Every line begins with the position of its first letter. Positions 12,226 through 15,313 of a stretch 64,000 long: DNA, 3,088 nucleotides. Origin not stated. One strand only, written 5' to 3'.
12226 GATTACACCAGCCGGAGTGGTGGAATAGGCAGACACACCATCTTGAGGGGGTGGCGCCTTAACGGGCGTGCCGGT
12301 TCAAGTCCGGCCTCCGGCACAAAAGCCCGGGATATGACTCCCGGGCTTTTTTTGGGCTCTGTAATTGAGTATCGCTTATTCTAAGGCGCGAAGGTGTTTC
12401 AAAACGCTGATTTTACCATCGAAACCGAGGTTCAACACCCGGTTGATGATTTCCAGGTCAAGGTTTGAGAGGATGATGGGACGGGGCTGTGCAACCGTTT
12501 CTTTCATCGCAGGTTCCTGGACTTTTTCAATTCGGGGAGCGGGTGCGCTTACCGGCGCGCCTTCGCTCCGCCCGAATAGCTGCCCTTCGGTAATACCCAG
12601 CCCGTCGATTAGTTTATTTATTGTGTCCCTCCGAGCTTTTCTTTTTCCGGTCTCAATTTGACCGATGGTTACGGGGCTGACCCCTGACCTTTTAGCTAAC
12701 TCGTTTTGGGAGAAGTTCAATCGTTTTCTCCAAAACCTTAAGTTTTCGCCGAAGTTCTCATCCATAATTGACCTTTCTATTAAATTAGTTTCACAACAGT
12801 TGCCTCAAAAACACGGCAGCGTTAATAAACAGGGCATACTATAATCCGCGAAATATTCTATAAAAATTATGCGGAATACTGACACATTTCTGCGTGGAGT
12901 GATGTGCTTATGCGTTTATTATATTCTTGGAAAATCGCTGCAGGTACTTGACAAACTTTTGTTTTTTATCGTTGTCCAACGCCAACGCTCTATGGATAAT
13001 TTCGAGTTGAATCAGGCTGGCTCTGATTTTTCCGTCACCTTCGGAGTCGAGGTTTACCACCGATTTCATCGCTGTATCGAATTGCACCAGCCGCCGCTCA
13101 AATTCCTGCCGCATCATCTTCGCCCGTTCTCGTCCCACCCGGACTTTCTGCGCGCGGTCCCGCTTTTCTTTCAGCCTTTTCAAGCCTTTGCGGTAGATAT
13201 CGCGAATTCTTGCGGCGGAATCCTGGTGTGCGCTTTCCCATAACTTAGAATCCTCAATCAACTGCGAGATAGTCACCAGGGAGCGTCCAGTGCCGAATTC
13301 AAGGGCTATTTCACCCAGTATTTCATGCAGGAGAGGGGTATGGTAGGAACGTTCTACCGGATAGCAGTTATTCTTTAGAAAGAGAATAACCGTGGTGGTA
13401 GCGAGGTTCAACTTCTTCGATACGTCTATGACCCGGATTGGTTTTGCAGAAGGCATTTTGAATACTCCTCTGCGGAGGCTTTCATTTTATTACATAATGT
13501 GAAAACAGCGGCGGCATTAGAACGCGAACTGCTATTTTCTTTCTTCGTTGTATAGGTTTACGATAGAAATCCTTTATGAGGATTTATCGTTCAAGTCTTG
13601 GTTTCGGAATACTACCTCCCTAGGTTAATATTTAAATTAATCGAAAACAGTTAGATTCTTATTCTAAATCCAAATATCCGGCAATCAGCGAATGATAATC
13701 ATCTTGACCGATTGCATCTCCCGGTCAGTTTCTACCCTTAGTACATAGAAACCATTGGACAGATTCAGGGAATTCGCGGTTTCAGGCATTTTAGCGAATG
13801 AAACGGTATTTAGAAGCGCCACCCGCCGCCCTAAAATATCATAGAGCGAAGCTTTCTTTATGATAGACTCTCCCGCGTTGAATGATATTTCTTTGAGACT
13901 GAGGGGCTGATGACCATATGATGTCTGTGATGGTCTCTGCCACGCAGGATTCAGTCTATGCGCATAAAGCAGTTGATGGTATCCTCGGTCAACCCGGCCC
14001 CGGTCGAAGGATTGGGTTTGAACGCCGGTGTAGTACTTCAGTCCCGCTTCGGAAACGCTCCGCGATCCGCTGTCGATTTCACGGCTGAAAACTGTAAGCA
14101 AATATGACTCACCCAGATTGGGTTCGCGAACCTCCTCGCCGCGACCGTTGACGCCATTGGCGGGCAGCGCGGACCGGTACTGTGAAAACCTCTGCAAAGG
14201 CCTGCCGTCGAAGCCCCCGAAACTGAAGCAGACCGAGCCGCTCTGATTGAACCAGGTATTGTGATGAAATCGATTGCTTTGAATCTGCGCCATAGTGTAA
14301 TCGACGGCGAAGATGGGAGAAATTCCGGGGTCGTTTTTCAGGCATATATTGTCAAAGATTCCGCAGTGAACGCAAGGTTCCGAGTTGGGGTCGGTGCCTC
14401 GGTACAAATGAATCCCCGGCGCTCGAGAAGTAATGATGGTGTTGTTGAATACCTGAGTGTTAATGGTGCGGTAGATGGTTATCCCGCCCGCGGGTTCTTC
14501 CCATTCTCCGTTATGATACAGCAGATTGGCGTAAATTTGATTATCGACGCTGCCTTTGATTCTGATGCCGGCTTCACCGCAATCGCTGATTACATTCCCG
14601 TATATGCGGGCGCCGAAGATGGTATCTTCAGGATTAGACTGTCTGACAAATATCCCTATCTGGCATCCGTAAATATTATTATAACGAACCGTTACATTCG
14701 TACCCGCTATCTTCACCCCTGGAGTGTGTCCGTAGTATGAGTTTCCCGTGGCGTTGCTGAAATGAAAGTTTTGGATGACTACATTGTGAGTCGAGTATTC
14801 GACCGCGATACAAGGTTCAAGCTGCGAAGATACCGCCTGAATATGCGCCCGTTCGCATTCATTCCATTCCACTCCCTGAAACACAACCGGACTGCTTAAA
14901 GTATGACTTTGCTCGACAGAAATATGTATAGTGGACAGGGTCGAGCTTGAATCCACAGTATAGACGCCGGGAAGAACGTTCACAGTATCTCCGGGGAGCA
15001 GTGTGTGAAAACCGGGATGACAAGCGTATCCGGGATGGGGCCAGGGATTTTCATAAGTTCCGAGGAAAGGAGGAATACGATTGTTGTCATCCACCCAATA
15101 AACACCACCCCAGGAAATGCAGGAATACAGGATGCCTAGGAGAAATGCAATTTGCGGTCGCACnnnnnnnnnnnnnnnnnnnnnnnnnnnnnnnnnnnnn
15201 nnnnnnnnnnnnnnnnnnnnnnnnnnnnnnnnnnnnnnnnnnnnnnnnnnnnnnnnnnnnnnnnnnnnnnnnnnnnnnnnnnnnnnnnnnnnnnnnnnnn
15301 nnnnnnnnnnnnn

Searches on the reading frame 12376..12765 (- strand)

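Call 62: search_protein_families(library=pfam, proteins=[window:12376-12765:-], max_evalue=0.00001)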
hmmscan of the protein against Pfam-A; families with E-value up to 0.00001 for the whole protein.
window:12376-12765:- (129 aa): 3 families
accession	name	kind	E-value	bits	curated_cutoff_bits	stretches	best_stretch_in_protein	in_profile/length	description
PF01381.28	HTH_3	-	3.3e-13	49.9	23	1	9-61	1-53/55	Helix-turn-helix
PF13560.12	HTH_31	-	2.1e-11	44.4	27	1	5-60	2-58/64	Helix-turn-helix domain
PF12844.13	HTH_19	-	3.9e-08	33.5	30.2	1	6-64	1-59/64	Helix-turn-helix domain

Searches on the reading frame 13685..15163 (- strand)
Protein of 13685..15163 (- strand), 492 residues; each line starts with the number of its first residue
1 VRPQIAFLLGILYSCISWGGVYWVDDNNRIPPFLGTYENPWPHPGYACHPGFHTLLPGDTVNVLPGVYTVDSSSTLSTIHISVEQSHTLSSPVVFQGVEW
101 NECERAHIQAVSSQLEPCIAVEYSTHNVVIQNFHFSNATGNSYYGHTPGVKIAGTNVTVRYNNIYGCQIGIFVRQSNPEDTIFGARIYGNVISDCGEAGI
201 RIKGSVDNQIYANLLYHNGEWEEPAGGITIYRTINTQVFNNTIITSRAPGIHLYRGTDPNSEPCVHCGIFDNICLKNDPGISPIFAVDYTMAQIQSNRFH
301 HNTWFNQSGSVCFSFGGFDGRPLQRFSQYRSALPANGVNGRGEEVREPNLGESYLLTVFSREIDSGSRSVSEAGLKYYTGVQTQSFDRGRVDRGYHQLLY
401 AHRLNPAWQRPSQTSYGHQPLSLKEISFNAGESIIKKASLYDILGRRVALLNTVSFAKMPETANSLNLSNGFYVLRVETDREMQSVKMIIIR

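Call 61: search_protein_families(library=pfam, proteins=[window:13685-15163:-], max_evalue=0.00001)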
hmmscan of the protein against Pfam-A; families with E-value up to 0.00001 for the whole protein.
window:13685-15163:- (492 aa): 2 families
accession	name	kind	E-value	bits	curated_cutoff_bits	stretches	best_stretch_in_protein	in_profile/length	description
PF13229.12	Beta_helix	-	2.3e-12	47.2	25.9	1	149-303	2-138/158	Right handed beta helix region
PF05048.19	NosD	-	1e-09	38.6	23.6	1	89-258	15-160/212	Periplasmic copper-binding protein (NosD)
